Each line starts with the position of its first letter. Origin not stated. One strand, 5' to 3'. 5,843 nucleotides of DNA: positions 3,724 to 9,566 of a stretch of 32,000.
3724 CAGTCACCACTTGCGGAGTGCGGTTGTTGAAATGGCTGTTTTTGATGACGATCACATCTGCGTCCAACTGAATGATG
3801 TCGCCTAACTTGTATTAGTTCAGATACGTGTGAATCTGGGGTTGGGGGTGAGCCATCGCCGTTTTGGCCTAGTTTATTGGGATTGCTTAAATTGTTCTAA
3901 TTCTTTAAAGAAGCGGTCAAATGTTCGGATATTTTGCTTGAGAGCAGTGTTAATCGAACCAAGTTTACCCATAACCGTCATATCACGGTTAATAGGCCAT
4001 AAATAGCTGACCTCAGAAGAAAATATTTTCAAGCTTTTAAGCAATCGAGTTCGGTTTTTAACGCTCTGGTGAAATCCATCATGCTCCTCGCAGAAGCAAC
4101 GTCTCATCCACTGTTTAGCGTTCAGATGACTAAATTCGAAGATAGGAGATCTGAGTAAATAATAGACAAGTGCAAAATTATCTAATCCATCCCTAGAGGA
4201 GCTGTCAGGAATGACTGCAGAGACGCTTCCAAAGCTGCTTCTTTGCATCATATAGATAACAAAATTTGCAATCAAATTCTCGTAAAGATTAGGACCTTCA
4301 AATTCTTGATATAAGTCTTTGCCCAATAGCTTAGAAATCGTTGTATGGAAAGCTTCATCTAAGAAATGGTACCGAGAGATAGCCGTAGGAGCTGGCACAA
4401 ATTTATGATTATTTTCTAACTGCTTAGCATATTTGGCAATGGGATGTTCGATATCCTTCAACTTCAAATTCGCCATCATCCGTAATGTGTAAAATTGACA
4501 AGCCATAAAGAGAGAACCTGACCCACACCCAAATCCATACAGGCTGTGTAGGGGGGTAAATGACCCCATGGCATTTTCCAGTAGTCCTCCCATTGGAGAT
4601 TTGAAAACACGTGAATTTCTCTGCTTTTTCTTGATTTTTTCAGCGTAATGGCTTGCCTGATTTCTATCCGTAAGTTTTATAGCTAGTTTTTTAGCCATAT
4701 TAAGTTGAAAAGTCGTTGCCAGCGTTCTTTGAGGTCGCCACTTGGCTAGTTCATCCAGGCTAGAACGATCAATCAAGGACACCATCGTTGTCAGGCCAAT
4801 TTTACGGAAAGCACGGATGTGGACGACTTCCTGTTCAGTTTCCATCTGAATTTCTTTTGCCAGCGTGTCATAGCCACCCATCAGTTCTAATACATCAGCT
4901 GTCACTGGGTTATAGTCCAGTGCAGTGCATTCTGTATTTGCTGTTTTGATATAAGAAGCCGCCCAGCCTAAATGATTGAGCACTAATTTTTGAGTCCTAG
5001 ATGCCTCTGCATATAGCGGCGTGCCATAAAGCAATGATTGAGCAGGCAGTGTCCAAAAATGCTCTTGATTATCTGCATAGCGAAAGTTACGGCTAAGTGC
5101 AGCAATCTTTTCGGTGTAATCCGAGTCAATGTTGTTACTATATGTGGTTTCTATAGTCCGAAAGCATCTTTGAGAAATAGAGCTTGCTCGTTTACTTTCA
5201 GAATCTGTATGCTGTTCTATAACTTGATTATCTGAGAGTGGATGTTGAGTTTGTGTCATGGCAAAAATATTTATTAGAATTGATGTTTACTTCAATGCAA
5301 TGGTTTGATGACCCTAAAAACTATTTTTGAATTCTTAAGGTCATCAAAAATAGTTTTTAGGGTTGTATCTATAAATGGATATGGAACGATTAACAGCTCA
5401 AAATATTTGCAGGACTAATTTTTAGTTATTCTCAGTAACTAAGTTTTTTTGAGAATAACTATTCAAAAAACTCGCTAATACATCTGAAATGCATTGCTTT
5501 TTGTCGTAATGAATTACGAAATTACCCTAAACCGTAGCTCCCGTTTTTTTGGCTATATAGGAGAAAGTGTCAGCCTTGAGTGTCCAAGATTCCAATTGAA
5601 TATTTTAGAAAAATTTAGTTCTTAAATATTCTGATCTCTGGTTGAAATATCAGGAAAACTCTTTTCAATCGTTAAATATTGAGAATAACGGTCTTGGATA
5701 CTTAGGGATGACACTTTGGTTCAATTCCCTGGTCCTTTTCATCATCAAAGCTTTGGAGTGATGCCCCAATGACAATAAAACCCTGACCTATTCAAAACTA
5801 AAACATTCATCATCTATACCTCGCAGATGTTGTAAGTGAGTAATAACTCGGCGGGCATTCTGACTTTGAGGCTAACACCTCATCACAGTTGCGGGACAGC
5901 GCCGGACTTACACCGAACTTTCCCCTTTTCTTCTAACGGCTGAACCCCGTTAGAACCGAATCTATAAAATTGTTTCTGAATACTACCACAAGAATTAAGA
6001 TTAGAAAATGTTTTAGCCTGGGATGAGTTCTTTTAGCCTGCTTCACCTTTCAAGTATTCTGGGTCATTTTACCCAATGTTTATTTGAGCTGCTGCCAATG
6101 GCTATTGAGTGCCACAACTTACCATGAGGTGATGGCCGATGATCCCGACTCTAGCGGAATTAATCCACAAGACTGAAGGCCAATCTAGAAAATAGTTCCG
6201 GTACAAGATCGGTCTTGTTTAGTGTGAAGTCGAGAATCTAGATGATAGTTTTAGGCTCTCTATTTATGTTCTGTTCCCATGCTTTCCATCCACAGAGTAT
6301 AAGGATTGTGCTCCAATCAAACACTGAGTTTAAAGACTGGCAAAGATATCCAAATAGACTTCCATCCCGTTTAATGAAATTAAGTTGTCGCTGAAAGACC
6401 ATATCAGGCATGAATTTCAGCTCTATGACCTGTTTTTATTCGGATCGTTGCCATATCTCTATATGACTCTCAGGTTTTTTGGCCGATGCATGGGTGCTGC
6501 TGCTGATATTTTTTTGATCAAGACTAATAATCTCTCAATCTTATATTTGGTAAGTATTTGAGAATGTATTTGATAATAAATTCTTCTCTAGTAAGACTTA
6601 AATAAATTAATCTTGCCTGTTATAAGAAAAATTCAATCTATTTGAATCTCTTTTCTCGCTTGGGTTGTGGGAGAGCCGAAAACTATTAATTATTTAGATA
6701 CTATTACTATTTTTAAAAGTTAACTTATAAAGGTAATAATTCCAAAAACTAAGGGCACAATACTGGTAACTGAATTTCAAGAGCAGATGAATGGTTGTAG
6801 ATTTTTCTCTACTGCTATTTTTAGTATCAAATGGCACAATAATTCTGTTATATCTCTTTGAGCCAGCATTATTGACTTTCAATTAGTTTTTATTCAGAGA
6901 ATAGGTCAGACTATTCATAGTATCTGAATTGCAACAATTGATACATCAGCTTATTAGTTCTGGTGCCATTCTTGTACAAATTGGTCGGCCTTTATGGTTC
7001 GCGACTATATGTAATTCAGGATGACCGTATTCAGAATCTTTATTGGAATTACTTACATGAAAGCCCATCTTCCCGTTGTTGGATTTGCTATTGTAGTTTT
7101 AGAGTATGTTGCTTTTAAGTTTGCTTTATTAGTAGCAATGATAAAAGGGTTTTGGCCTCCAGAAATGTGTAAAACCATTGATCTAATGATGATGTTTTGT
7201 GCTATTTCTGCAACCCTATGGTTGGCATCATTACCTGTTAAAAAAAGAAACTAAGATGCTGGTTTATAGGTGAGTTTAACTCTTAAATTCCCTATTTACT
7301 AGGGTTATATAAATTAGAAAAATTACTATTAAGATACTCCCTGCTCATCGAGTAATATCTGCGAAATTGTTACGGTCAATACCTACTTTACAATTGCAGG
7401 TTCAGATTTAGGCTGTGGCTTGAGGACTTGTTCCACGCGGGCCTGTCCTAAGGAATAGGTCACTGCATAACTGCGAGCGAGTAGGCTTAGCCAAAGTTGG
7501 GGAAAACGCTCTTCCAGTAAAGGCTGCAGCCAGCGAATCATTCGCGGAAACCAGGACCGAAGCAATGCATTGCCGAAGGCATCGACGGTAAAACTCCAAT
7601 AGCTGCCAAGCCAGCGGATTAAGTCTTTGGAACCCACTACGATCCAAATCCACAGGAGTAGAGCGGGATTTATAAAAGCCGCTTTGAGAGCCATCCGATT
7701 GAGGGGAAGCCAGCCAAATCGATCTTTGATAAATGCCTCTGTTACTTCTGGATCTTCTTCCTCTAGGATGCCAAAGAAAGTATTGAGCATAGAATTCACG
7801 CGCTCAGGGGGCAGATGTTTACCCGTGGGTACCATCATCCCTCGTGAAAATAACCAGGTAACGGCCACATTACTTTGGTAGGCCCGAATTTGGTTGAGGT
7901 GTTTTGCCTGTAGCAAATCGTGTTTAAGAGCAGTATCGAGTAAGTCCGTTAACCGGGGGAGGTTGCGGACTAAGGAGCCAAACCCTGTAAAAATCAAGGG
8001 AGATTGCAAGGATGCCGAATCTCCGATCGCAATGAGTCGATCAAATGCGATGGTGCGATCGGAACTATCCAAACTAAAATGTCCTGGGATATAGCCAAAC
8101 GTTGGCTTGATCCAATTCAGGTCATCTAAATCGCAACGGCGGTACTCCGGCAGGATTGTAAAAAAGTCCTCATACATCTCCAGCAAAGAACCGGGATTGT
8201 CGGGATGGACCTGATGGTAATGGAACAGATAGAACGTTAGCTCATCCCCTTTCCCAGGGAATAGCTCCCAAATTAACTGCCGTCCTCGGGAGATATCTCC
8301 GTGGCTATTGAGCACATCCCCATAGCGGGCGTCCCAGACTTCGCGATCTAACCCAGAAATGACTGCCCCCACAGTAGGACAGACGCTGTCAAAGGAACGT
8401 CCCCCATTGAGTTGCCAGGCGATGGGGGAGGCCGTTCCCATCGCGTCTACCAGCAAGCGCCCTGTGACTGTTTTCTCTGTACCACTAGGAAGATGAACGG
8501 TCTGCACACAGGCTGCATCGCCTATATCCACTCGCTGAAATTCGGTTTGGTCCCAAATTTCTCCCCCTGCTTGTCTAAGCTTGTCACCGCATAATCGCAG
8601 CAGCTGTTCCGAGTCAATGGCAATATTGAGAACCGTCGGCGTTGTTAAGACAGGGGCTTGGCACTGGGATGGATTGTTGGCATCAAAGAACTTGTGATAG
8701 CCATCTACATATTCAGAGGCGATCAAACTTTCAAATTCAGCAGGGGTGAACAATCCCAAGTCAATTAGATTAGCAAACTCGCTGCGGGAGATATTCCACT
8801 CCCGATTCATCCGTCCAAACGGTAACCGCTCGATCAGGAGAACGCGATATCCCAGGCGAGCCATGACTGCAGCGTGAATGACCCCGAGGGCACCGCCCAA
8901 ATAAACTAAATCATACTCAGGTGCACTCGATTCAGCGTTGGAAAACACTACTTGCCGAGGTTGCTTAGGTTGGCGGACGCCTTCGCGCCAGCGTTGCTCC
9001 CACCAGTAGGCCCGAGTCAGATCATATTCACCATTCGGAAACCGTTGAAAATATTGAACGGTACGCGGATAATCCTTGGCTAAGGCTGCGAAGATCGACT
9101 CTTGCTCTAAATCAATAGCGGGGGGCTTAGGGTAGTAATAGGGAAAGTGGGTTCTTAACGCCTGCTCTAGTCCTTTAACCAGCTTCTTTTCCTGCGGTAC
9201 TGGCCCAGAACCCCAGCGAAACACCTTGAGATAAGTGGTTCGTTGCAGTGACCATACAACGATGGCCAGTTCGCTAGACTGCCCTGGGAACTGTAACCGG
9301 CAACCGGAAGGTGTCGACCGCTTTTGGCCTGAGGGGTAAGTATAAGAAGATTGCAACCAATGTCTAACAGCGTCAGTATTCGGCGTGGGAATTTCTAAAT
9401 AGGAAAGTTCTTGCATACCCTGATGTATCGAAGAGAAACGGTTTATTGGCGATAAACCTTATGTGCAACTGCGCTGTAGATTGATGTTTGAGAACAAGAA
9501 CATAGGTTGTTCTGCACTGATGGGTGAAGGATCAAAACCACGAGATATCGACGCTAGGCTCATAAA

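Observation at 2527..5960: Cobalamin riboswitch heading a co-directional string: diiron enzyme, interrupted small ORF, 154-aa unknown, DUF1636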

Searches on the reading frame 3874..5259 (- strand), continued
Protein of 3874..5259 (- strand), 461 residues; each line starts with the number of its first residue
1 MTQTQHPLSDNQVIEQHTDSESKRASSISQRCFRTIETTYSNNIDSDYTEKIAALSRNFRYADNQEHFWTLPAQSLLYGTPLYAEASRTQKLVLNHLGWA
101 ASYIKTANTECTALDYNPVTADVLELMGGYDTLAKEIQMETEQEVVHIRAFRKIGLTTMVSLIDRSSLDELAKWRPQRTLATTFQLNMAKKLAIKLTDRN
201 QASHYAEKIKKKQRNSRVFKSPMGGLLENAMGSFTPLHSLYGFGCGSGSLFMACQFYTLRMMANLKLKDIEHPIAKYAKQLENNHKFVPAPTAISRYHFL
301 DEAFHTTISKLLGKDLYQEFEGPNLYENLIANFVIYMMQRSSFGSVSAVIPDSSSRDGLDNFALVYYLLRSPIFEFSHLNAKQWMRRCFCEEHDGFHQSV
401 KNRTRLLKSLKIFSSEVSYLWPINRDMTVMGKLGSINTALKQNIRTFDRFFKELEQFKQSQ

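Call 65: predict_structure(alignment_id=A5)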
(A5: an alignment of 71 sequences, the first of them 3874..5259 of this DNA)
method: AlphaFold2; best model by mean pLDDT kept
length: 461 residues; sequences in the alignment: 71
mean_pLDDT: 86.4   pTM: 0.85
mean pLDDT of the five models: 86.4, 85.8, 85.6, 85.0, 84.5
residues with pLDDT >= 90: 299; 70-90: 91; 50-70: 37; < 50: 34
segments of 3 or more residues with pLDDT < 50: 1-25, 215-223
pLDDT, mean of each block of 10 residues (from residue 1): 38 42 59 91 97 98 98 97 98 97 90 88 87 95 96 96 89 70 74 75 62 52 56 67 78 92 94 97 98 98 95 91 90 93 92 89 95 95 98 97 96 97 97 94 97 93 86
secondary structure, 60 per line:
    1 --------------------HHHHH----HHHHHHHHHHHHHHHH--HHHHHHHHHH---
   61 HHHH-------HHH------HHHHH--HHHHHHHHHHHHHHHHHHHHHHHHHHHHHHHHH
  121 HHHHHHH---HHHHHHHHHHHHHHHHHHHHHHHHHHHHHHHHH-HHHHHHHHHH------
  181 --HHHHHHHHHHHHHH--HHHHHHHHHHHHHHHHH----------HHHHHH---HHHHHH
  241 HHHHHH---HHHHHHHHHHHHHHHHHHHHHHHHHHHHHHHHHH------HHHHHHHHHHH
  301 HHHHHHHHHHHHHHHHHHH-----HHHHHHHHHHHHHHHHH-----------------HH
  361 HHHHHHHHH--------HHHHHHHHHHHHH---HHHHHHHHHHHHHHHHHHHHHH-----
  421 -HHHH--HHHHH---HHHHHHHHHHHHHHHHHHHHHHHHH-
elements in order: H21-25 H30-45 H48-57 H61-64 H81-85 H88-127 H131-163 H165-174 H183-196 H199-215 H226-231 H235-246 H250-283 H290-319 H325-341 H359-369 H378-390 H394-415 H422-425 H428-432 H436-460

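Call 68: fold_search(model_id=the predicted structure, library=pdb)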
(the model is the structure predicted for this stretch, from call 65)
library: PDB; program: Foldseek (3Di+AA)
matches with E <= 10: 256; with E <= 0.001: 0
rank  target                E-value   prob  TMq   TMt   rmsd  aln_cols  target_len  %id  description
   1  5hyg                  1.3e-01  0.98  0.34  0.52  10.7       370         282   10  CmlI (peroxo bound state), arylamine oxygenase of chloramphenicol biosynthetic pathway (released 2016-06-08)
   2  3chi_A                1.4e-01  0.97  0.37  0.53   9.2       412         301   13  Crystal Structure of Di-iron AurF (Monoclinic form) (released 2008-05-27)
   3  5hyh                  1.5e-01  0.96  0.34  0.50  10.6       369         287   12  CmlI (chemically reduced state), arylamine oxygenase of chloramphenicol biosynthetic pathway (released 2016-06-08)
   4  2jcd_B                2.2e-01  0.89  0.32  0.45  11.2       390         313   14  Structure of the N-oxygenase AurF from Streptomyces thioluteus (released 2007-09-11)
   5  6f6h_A                2.3e-01  0.87  0.30  0.45   9.7       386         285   11  R2-like ligand-binding oxidase V72L mutant with aerobically reconstituted Mn/Fe cofactor (released 2018-07-04)
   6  6qk1                  2.8e-01  0.63  0.24  0.36  15.9       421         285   11  R2-like ligand-binding oxidase Y175F mutant with aerobically reconstituted Mn/Fe cofactor (released 2020-02-19)
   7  6f6l_B                3.6e-01  0.90  0.32  0.50   9.1       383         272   10  R2-like ligand-binding oxidase Y162F mutant with aerobically reconstituted Mn/Fe cofactor (released 2018-12-19)
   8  1pm2_A                3.6e-01  0.54  0.25  0.32  13.4       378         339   12  CRYSTAL STRUCTURE OF MANGANESE SUBSTITUTED R2-D84E (D84E MUTANT OF THE R2 SUBUNIT OF E. COLI RIBONUCLEOTIDE REDUCTASE) (released 2004-01-13)
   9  6i93                  3.9e-01  0.51  0.24  0.34  16.7       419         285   11  R2-like ligand-binding oxidase G68L mutant with aerobically reconstituted Fe/Fe cofactor (released 2019-10-16)
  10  6qo7_A                4.3e-01  0.47  0.24  0.35  14.3       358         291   12  Crystal structure of ribonucleotide reductase NrdF from Bacillus anthracis aerobically soaked with ferrous ions (photo (released 2019-08-21)
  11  6i92                  5.1e-01  0.77  0.29  0.45  11.8       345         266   11  R2-like ligand-binding oxidase G68F mutant with anaerobically reconstituted Mn/Fe cofactor (released 2019-10-16)
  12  1mxr_A                5.5e-01  0.41  0.25  0.32  13.6       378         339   12  High resolution structure of Ribonucleotide reductase R2 from E. coli in its oxidised (Met) form (released 2003-03-25)
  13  5cns_F                5.5e-01  0.07  0.11  0.13  23.1       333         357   13  Crystal structure of the dATP inhibited E. coli class Ia ribonucleotide reductase complex bound to CDP and dATP at 2.9 (released 2016-01-20)
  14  3olj_A                6.0e-01  0.23  0.19  0.26  14.9       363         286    9  Crystal structure of human ribonucleotide reductase subunit M2 (hRRM2) (released 2011-08-31)
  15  3chu_B                6.3e-01  0.89  0.38  0.54   9.2       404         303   12  Crystal Structure of Di-iron Aurf (released 2008-05-27)
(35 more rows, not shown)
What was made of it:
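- On CylC-like dimetal-carboxylate halogenase (PF28091): Top PDB folds are CmlI, AurF and R2lox, with weak E ~0.1 and prob up to 0.98 (calls 65, 68).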

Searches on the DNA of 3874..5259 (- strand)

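Call 14: search_rna_families(sources=[L001, L003, L005, L013, L014, L026, L050, L053, L067, L071, L080], threshold=gathering)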
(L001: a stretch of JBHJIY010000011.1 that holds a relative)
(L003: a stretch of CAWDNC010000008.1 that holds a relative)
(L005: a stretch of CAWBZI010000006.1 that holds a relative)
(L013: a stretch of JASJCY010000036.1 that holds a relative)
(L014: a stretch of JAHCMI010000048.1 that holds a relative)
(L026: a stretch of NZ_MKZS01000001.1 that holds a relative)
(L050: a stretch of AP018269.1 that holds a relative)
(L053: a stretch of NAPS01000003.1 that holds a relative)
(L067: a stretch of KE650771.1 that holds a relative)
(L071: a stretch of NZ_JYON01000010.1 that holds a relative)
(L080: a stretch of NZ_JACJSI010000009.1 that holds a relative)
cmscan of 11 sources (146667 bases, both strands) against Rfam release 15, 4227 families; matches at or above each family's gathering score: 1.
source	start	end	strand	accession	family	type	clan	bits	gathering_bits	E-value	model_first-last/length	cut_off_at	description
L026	2044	2289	+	RF02033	HEARO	Gene;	-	137.9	83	3.2e-28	1-211/211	no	HNH endonuclease-associated RNA and ORF (HEARO) RNA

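Call 22: search_rna_families(sources=[L081, L082, L002, L004, L006, L007, L008, L009, L010, L011, L012, L015, L016, L017, L019, L030, L033], threshold=gathering, show_alignments=2)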
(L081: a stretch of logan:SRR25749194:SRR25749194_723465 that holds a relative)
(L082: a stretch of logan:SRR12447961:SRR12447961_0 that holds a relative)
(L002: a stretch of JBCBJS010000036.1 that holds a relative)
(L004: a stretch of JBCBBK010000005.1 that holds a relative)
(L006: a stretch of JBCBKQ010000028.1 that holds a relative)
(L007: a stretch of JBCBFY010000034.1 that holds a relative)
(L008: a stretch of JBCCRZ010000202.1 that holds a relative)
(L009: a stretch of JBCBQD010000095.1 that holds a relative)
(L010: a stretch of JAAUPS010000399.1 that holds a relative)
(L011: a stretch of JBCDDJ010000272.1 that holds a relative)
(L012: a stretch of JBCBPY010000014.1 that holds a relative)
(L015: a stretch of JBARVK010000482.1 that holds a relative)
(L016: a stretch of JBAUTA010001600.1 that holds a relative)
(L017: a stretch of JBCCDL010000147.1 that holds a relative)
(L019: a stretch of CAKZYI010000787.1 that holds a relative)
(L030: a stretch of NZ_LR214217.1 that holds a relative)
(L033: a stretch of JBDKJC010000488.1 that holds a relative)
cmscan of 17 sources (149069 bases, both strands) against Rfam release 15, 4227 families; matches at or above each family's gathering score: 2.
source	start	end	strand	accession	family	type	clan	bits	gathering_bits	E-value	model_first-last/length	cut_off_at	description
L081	516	658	+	RF00174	Cobalamin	Cis-reg; riboswitch;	CL00101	67.8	31.5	3.3e-14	1-189/189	no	Cobalamin riboswitch aptamer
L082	879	1021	+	RF00174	Cobalamin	Cis-reg; riboswitch;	CL00101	52.4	31.5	7.9e-10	1-189/189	no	Cobalamin riboswitch aptamer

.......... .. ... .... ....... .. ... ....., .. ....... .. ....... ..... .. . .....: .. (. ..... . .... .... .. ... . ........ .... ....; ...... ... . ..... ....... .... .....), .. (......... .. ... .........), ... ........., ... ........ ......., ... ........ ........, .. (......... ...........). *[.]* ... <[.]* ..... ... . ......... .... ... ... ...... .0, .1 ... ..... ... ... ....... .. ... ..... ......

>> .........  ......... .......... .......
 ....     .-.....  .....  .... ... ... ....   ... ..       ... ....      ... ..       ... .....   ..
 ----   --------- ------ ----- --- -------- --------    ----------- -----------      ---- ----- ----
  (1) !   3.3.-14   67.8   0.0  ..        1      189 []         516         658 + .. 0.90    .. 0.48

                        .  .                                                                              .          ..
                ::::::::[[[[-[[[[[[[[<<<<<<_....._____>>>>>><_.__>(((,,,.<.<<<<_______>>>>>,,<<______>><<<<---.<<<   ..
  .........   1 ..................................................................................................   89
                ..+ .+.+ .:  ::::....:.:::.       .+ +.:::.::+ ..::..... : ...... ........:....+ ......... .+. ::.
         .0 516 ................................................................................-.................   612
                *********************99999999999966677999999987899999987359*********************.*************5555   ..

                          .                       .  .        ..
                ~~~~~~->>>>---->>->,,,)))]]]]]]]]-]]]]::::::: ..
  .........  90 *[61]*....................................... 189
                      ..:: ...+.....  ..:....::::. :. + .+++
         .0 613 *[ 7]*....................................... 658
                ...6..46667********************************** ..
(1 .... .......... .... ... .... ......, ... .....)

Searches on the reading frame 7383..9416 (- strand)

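Call 4: search_protein_families(library=pfam, proteins=[window:7383-9416:-], max_evalue=0.01)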
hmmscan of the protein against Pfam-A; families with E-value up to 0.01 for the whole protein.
window:7383-9416:- (677 aa): 1 family
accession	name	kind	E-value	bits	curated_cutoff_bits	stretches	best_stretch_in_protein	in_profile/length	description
PF12831.13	FAD_oxidored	-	0.0026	17.6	27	1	170-329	2-147/416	FAD dependent oxidoreductase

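Call 8: search_protein_families(library=ncbifam, proteins=[window:7383-9416:-], max_evalue=0.01)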
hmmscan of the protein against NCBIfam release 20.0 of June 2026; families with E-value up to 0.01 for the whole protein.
window:7383-9416:- (677 aa): 2 families
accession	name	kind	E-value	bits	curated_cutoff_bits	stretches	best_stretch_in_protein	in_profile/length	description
TIGR02032.1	GG-red-SF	subfamily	0.00023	20.9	158.8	1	169-473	2-277/297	geranylgeranyl reductase family protein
NF033113.0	halo_ClmS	equivalog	0.00023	19.8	900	1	174-344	10-180/570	chloramphenicol-biosynthetic FADH2-dependent halogenase CmlS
